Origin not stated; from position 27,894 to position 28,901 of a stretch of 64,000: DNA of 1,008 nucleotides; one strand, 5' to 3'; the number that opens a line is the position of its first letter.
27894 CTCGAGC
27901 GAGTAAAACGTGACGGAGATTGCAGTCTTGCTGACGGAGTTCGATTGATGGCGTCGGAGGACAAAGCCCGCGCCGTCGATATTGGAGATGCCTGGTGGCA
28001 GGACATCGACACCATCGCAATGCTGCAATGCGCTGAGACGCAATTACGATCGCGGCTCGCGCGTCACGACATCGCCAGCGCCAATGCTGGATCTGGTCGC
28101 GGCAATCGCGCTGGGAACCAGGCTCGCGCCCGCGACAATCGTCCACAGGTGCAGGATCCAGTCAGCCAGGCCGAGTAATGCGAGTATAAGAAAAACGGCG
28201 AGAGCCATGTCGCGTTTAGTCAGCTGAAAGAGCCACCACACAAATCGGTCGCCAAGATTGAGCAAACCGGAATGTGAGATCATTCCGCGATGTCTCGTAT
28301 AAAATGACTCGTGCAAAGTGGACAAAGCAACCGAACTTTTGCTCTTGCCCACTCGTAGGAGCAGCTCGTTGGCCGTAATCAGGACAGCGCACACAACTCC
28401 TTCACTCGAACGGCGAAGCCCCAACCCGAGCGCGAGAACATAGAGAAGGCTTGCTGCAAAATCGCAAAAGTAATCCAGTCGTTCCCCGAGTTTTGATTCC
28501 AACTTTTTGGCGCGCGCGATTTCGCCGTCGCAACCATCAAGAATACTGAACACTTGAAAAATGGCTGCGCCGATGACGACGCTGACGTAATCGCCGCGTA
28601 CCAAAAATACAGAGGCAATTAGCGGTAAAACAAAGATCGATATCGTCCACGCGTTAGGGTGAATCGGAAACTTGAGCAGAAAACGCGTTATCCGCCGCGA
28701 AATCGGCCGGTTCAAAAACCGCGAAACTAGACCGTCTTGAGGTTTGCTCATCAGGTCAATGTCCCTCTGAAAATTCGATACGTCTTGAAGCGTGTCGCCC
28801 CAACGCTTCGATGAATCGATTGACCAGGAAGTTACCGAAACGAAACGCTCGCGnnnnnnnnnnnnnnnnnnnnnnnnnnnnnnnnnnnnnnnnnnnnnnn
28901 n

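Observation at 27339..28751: Split IPCT/DIPPS-like pair hints at a CDP-inositol (head-group-activated) route rather than the CDP-diacylglycerol route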

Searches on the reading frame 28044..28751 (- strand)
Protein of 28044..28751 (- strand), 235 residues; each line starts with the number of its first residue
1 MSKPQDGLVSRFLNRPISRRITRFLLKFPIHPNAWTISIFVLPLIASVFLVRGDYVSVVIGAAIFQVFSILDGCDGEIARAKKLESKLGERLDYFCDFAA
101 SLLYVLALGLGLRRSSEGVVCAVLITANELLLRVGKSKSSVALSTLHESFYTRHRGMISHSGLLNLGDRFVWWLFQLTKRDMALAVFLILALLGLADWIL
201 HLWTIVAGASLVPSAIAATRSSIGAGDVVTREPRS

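Call 4: search_protein_families(library=pfam, proteins=[window:28044-28751:-], max_evalue=0.01)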
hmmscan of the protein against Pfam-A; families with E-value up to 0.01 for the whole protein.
window:28044-28751:- (235 aa): 1 family
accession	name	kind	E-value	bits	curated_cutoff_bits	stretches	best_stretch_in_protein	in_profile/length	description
PF01066.26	CDP-OH_P_transf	-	1.1e-10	42.5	22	1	32-205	4-147/152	CDP-alcohol phosphatidyltransferase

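Call 5: search_protein_families(library=ncbifam, proteins=[window:28044-28751:-], max_evalue=0.01)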
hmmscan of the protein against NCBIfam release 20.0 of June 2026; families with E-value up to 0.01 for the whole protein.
window:28044-28751:- (235 aa): 7 families
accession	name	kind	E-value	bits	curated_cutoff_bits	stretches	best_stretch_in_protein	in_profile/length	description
NF041135.1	IPPtranDIPPsyn_Thcocales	equivalog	7e-21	74.7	580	1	5-124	226-341/419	bifunctional L-myo-inositol-1-phosphate cytidylyltransferase/CDP-L-myo-inositol myo-inositolphosphotransferase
NF040950.1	archin_ph_syn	equivalog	9e-13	48.5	180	1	17-121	11-113/191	archaetidylinositol phosphate synthase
NF045883.1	PIPSynth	equivalog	8.7e-08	32.1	170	1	16-114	9-107/197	phosphatidylinositol phosphate synthase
NF053678.1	ClpnSynClsA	equivalog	0.00044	20.5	240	1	40-132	15-101/180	cardiolipin synthase ClsA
NF052561.1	PIPSynBT1523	equivalog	0.00046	19.9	350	1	21-106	16-108/232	hypothetical protein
TIGR00560.1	pgsA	equivalog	0.001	19.6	109.1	1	32-107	4-82/183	CDP-diacylglycerol--glycerol-3-phosphate 3-phosphatidyltransferase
TIGR00473.1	pssA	equivalog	0.0024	18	107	1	62-98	24-60/153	CDP-diacylglycerol--serine O-phosphatidyltransferase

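Call 10: find_homologous_proteins(query=window:28044-28751:-, max_evalue=0.00001)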
Query window:28044-28751:- (235 aa): 2477 proteins with E <= 0.00001 among 8000 candidates; the best 120 are listed.
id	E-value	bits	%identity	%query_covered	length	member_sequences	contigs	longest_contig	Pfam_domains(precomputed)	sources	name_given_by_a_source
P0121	1.1e-146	504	100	100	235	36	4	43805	PF01066.27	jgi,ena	-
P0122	3.8e-128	444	87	100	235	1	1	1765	PF01066.27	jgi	jgi:phosphatidylglycerophosphate synthase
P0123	6.2e-128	443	87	100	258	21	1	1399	PF01066.27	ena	-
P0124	1.5e-127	442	86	100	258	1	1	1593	PF01066.27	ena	-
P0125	6.0e-127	440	86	100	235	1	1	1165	PF01066.27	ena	-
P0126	1.2e-126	439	85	100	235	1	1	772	PF01066.27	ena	-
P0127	1.8e-126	438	87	100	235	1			PF01066.27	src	-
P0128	2.7e-126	438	83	100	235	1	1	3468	PF01066.27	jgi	jgi:1L-myo-inositol 1-phosphate cytidylyltransferase / CDP-L-myo-inositol myo-inositolphosphotransfe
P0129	2.9e-126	438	86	100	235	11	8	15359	PF01066.27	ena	-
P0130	3.2e-126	438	85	100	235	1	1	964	PF01066.27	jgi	jgi:CDP-L-myo-inositol myo-inositolphosphotransferase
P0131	4.4e-126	437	86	100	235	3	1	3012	PF01066.27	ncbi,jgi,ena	-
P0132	8.9e-126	436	84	100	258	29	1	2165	PF01066.27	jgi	jgi:1L-myo-inositol 1-phosphate cytidylyltransferase / CDP-L-myo-inositol myo-inositolphosphotransfe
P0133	1.6e-125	435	85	100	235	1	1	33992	PF01066.27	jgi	jgi:1L-myo-inositol 1-phosphate cytidylyltransferase / CDP-L-myo-inositol myo-inositolphosphotransfe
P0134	1.9e-125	435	86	100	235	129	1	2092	PF01066.27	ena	-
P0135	2.4e-125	435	85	100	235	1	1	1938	PF01066.27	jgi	jgi:CDP-L-myo-inositol myo-inositolphosphotransferase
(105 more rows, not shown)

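Call 17: search_solved_structures(query=window:28044-28751:-, max_evalue=0.01, show_alignments=4)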
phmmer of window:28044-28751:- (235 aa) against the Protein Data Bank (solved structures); distinct sequences matched with E-value up to 0.01: 2.
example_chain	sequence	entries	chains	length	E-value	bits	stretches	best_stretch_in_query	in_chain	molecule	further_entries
4o6m_A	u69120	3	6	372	5.6e-18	68.7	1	5-113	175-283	AF2299, a CDP-alcohol phosphotransferase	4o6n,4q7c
4mnd_A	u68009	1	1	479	1e-11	48.2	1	5-111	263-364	CTP L-myo-inositol-1-phosphate cytidylyltransferase/CDP-L-myo-inositol myo-inositolphospho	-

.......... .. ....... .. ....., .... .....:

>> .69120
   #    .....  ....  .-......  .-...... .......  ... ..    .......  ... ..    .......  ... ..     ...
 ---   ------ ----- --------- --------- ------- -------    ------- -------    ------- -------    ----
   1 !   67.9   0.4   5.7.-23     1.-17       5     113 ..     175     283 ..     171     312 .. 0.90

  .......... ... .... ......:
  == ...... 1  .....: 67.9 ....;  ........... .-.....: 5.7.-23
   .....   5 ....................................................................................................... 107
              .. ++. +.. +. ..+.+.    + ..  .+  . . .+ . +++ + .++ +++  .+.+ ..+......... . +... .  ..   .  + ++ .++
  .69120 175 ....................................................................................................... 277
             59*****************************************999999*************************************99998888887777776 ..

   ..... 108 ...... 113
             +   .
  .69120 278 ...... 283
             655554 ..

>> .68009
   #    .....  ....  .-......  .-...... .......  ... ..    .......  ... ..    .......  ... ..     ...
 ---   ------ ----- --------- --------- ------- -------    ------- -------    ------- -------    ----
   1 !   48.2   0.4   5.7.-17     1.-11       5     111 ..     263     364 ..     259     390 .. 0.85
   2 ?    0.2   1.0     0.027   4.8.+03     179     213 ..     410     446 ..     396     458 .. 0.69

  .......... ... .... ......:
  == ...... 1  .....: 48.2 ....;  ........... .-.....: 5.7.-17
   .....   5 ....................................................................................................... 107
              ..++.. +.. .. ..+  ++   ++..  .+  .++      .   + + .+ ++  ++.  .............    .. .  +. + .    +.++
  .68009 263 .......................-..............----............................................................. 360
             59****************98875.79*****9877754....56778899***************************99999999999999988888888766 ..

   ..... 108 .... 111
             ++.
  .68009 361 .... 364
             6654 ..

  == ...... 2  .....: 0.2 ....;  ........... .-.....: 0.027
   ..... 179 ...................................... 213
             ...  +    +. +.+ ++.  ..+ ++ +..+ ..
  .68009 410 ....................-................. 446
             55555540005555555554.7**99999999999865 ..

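Call 23: find_encoding_contigs(protein=P0121, flank=10000, max_places=3)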
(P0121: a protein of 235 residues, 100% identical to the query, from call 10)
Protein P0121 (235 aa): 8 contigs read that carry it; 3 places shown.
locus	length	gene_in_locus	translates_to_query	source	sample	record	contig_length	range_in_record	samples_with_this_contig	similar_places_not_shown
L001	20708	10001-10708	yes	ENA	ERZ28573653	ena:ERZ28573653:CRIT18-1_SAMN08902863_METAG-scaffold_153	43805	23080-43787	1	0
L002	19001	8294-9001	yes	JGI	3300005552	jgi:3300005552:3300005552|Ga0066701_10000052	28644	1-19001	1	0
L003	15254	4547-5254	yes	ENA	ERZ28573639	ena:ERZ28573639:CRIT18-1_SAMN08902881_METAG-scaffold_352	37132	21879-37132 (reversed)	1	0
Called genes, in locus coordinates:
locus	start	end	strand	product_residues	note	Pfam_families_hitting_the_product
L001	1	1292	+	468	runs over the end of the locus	PF03841:SelA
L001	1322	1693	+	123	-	PF13366:PDDEXK_3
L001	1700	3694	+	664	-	PF00009:GTP_EFTU, PF01926:MMR_HSR1 (weak), PF03144:GTP_EFTU_D2 (weak), PF25461:Beta-barrel_SelB, PF09106:WHD_2nd_SelB (faint), PF09107:WHD_3rd_SelB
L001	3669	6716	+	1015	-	PF12705:PDDEXK_1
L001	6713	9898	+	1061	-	PF00580:UvrD-helicase, PF13245:AAA_19, PF13361:UvrD_C, PF13538:UvrD_C_2 (faint)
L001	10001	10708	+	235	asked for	PF01066:CDP-OH_P_transf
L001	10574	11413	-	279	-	PF00483:NTP_transferase, PF12804:NTP_transf_3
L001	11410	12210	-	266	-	PF00106:adh_short, PF01370:Epimerase (weak), PF13460:NAD_binding_10 (weak), PF13561:adh_short_C2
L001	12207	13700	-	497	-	-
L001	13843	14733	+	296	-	-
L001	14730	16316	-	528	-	PF01943:Polysacc_synt, PF13440:Polysacc_synt_3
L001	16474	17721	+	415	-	PF01075:Glyco_transf_9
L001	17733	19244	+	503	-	PF13231:PMT_2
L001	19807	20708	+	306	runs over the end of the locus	?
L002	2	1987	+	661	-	PF00009:GTP_EFTU, PF01926:MMR_HSR1 (weak), PF03144:GTP_EFTU_D2 (weak), PF25461:Beta-barrel_SelB, PF09106:WHD_2nd_SelB (faint), PF09107:WHD_3rd_SelB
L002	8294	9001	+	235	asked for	PF01066:CDP-OH_P_transf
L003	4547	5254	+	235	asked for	PF01066:CDP-OH_P_transf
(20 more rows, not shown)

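Call 28: search_protein_representatives(protein=window:28044-28751:-)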
Query: 235 residues. Proteins with E-value up to 0.001 (for the whole library): 4677; up to 1e-10: 1514; up to 1e-30: 85. The best 150 are listed.
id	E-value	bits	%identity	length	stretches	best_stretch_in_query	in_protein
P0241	2.3e-101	354.6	70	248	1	1-229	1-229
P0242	3.2e-86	305.0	68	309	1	1-221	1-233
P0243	1.8e-76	273.1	61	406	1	2-223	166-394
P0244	4.4e-73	262.1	84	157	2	1-91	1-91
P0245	7.4e-70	251.5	52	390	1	3-226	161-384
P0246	1.4e-67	244.0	54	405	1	3-219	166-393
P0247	2.7e-67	243.1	56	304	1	3-220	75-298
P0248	6.0e-66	238.7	54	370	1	2-215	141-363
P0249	3.8e-65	236.1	53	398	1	3-220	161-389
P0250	1.8e-64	233.9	55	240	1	1-222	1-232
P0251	2.7e-63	230.0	82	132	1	1-131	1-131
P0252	1.2e-62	227.9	64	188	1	22-196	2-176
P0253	5.1e-62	225.9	55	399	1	3-221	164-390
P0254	1.1e-61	224.8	54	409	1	3-203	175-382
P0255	5.2e-61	222.6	50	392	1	2-226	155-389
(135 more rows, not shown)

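Call 31: search_protein_families(library=pfam, alignment_id=A2, max_evalue=0.01)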
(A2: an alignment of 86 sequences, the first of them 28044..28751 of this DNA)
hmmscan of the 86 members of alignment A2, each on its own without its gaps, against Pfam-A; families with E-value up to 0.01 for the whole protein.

A. member 1, window:28044-28751:- (235 aa): 1 family
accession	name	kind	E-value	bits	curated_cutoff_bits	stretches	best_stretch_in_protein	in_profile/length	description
PF01066.26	CDP-OH_P_transf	-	1.1e-10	42.5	22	1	32-205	4-147/152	CDP-alcohol phosphatidyltransferase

B. families by the number of members that match (of 86 scanned): 7 families
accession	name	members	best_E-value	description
PF01066.26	CDP-OH_P_transf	86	6.7e-15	CDP-alcohol phosphatidyltransferase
PF12804.13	NTP_transf_3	2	9.5e-13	MobA-like NTP transferase domain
PF00483.29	NTP_transferase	1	0.00015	Nucleotidyl transferase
PF19747.4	DUF6234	1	0.0012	Family of unknown function (DUF6234)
PF01128.25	IspD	1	0.0041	2-C-methyl-D-erythritol 4-phosphate cytidylyltransferase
PF21001.2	YqiJ_N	1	0.0057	Inner membrane protein YqiJ, N-terminal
PF07690.21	MFS_1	1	0.0067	Major Facilitator Superfamily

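Call 32: find_related_loci(query=A2, collection=genome_contigs, flank=10000)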
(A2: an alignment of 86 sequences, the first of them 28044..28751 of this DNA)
Query A2 (235 aa) in genome_contigs; peptide patterns used: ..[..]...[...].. (x = any residue, [..] = any of these).
599 stretches matched a pattern (row limit reached: there are more); 560 encode a relative of the query (tblastn E <= 1e-3); the best 80 are kept; 80 distinct loci.
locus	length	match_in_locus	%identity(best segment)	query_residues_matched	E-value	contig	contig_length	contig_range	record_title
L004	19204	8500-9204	81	1-235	9e-128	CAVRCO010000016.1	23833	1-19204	MAG: uncultured Verrucomicrobiae bacterium isolate MFD03346.bin.2.17 genome assembly, contig: contig_31397, whole genome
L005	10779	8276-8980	81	1-235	2e-127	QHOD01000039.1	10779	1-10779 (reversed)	MAG: Verrucomicrobia bacterium isolate AV60 14_0919_02_20cm_scaffold_2777_curated, whole genome shotgun sequence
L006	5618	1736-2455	80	1-235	8e-124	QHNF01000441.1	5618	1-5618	MAG: Verrucomicrobia bacterium isolate AV82 14_1009_16_30cm_scaffold_252136_curated, whole genome shotgun sequence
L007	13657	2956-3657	77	1-235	4e-119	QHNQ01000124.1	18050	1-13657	MAG: Verrucomicrobia bacterium isolate AV72 14_0929_09_40cm_scaffold_4678_curated, whole genome shotgun sequence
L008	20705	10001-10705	82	1-235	2e-118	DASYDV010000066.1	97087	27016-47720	MAG TPA_asm: Candidatus Udaeobacter sp. isolate SMAG_U4968 k141_128546, whole genome shotgun sequence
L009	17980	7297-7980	78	1-228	4e-116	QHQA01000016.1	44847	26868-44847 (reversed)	MAG: Verrucomicrobia bacterium isolate AV16 14_0903_13_30cm_scaffold_340607_curated, whole genome shotgun sequence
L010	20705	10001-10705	78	1-235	5e-115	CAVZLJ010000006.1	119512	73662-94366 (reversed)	MAG: uncultured Verrucomicrobiae bacterium isolate MFD06714.bin.1.225 genome assembly, contig: contig_16199, whole genom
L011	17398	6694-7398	76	1-235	2e-113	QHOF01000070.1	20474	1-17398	MAG: Verrucomicrobia bacterium isolate AV59 14_1009_16_30cm_scaffold_6529_e_557_curated, whole genome shotgun sequence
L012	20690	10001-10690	67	1-230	4e-100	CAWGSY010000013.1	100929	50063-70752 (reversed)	MAG: uncultured Verrucomicrobiae bacterium isolate MFD05521.bin.1.182 genome assembly, contig: contig_52668, whole genom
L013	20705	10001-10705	81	1-235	4e-127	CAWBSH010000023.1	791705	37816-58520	MAG: uncultured Verrucomicrobiae bacterium isolate MFD01872.bin.2.57 genome assembly, contig: contig_59902, whole genome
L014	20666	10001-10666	52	3-211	1e-64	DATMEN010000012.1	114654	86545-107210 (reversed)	MAG TPA_asm: Chthoniobacterales bacterium isolate SMAG_U13437 k141_462185, whole genome shotgun sequence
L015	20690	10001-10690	47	2-222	9e-64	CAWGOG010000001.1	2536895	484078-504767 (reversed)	MAG: uncultured Verrucomicrobiae bacterium isolate MFD01213.bin.2.107 genome assembly, contig: contig_1, whole genome sh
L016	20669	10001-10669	49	3-212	1e-62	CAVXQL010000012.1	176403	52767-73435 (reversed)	MAG: uncultured Verrucomicrobiae bacterium isolate MFD00822.bin.1.167 genome assembly, contig: contig_97449, whole genom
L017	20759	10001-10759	44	1-230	7e-63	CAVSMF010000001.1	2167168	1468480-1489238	MAG: uncultured Verrucomicrobiae bacterium isolate MFD04944.bin.1.307 genome assembly, contig: contig_11314, whole genom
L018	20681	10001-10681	51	2-226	1e-62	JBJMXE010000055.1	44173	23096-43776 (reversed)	MAG: Chthoniobacterales bacterium isolate H1_18_all_fractions_metab_conc_20_57_11 k255_2685389, whole genome shotgun seq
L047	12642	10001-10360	40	1-131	1e-24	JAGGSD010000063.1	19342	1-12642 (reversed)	MAG: Syntrophobacterales bacterium isolate AUK013 PB_MANV_013_c_000000000276, whole genome shotgun sequence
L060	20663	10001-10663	33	2-212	9e-23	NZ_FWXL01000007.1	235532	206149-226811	Novosphingobium sp. B1, whole genome shotgun sequence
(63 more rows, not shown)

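Call 45: predict_structure(alignment_id=A2)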
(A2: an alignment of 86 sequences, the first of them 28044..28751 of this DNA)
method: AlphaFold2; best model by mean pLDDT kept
length: 235 residues; sequences in the alignment: 86
mean_pLDDT: 92.6   pTM: 0.87
mean pLDDT of the five models: 92.6, 92.3, 91.8, 91.7, 91.4
residues with pLDDT >= 90: 183; 70-90: 43; 50-70: 9; < 50: 0
segments of 3 or more residues with pLDDT < 50: none
pLDDT, mean of each block of 10 residues (from residue 1): 82 95 98 98 99 98 98 96 97 97 98 98 97 79 73 87 92 90 97 98 97 94 79 76
secondary structure, 60 per line:
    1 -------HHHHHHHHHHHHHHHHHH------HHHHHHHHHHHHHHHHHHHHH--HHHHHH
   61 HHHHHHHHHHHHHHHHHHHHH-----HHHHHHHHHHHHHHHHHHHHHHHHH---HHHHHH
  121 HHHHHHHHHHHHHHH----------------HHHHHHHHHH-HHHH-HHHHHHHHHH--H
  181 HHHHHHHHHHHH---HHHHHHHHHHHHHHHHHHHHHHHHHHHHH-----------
elements in order: H8-25 H32-52 H55-81 H87-111 H115-135 H152-161 H163-166 H168-177 H180-192 H196-224

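Call 48: fold_search(model_id=the predicted structure, library=pdb)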
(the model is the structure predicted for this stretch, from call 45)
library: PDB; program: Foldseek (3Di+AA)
matches with E <= 10: 158; with E <= 0.001: 6
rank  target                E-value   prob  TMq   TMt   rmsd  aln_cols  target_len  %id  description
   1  4o6m_B                1.2e-06  1.00  0.55  0.39   7.9       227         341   26  Structure of AF2299, a CDP-alcohol phosphotransferase (CMP-bound) (released 2014-05-14)
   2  4q7c_A                1.3e-06  1.00  0.66  0.48   4.0       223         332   24  Structure of AF2299, a CDP-alcohol phosphotransferase (released 2014-05-28)
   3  4o6n_A                1.6e-06  1.00  0.61  0.45   4.7       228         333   25  Structure of AF2299, a CDP-alcohol phosphotransferase (CDP-bound) (released 2014-05-14)
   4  4o6m_A                2.5e-06  1.00  0.66  0.49   4.1       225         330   24  Structure of AF2299, a CDP-alcohol phosphotransferase (CMP-bound) (released 2014-05-14)
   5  4mnd                  7.9e-05  1.00  0.62  0.38   4.0       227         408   22  Crystal structure of Archaeoglobus fulgidus IPCT-DIPPS bifunctional membrane protein (released 2014-07-02)
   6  6h5a_A                6.9e-04  1.00  0.63  0.71   4.8       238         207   17  Crystal structure of Mycobacterium tuberculosis phosphatidylinositol phosphate synthase (PgsA1) in complex with mangan (released 2019-05-15)
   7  6wmv_C                1.3e-03  1.00  0.56  0.41   5.9       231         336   17  Structure of a phosphatidylinositol-phosphate synthase (PIPS) from Mycobacterium kansasii with evidence of substrate b (released 2020-05-27)
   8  6wmv_A                1.3e-03  1.00  0.56  0.41   5.5       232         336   17  Structure of a phosphatidylinositol-phosphate synthase (PIPS) from Mycobacterium kansasii with evidence of substrate b (released 2020-05-27)
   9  6h53_A                1.8e-03  1.00  0.56  0.68  10.2       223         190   16  Crystal structure of Mycobacterium tuberculosis phosphatidylinositol phosphate synthase (PgsA1) in apo form (released 2019-05-15)
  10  6wm5_A                1.8e-03  1.00  0.57  0.41   5.8       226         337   18  Structure of a phosphatidylinositol-phosphate synthase (PIPS) from Mycobacterium kansasii (released 2020-05-27)
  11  5d92_C                2.6e-03  1.00  0.58  0.42   6.1       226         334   20  Structure of a phosphatidylinositolphosphate (PIP) synthase from Renibacterium Salmoninarum (released 2015-11-04)
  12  5d92_B                2.6e-03  1.00  0.58  0.42   6.1       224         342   21  Structure of a phosphatidylinositolphosphate (PIP) synthase from Renibacterium Salmoninarum (released 2015-11-04)
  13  6h53_B                2.7e-03  1.00  0.61  0.73   4.6       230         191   16  Crystal structure of Mycobacterium tuberculosis phosphatidylinositol phosphate synthase (PgsA1) in apo form (released 2019-05-15)
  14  6h5a_B                3.6e-03  1.00  0.55  0.61   5.7       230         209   16  Crystal structure of Mycobacterium tuberculosis phosphatidylinositol phosphate synthase (PgsA1) in complex with mangan (released 2019-05-15)
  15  6h59_A                3.6e-03  1.00  0.54  0.63   5.6       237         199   17  Crystal structure of Mycobacterium tuberculosis phosphatidylinositol phosphate synthase (PgsA1) with CDP-DAG bound (released 2019-05-15)
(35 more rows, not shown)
